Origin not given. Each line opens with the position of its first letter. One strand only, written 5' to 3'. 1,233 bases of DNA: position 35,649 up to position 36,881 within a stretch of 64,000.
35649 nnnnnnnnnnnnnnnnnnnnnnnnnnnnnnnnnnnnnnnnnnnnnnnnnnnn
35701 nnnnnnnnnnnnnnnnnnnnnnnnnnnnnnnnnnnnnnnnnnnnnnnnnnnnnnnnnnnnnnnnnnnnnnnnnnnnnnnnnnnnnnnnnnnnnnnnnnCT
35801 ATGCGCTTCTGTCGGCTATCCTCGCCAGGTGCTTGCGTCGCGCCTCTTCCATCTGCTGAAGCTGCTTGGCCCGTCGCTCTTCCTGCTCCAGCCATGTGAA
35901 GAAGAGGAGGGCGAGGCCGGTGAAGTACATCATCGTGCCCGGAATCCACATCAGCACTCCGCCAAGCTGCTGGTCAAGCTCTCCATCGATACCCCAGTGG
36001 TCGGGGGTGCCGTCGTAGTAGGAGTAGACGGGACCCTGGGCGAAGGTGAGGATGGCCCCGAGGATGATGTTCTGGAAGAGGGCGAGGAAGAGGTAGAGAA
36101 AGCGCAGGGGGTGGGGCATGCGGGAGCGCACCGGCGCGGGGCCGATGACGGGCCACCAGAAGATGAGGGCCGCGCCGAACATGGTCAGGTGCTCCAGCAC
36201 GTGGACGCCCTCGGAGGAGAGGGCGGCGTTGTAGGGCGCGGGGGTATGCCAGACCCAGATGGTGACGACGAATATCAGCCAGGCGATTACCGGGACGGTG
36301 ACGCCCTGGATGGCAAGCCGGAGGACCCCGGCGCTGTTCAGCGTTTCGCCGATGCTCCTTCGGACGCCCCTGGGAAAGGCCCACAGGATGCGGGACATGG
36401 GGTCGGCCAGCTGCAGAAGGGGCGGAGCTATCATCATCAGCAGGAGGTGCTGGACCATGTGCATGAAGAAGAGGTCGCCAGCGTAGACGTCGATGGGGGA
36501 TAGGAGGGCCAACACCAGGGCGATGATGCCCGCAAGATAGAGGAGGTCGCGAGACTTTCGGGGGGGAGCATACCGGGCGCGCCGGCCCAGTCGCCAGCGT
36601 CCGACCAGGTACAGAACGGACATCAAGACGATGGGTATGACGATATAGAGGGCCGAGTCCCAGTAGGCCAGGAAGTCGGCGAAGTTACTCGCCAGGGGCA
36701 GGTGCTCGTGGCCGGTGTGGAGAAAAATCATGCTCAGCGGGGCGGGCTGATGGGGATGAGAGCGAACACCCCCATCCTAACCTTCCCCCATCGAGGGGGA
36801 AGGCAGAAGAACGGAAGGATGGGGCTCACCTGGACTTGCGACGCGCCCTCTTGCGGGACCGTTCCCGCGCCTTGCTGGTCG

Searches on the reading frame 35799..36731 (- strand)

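Call 7: search_protein_families(library=pfam, proteins=[window:35799-36731:-], max_evalue=0.1)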
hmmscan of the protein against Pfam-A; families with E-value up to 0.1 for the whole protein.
window:35799-36731:- (310 aa): 1 family
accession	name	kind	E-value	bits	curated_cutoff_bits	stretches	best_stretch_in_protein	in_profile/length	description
PF09678.15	Caa3_CtaG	-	7.4e-67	225.6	27.7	1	39-282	1-236/237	Cytochrome c oxidase caa3 assembly factor (Caa3_CtaG)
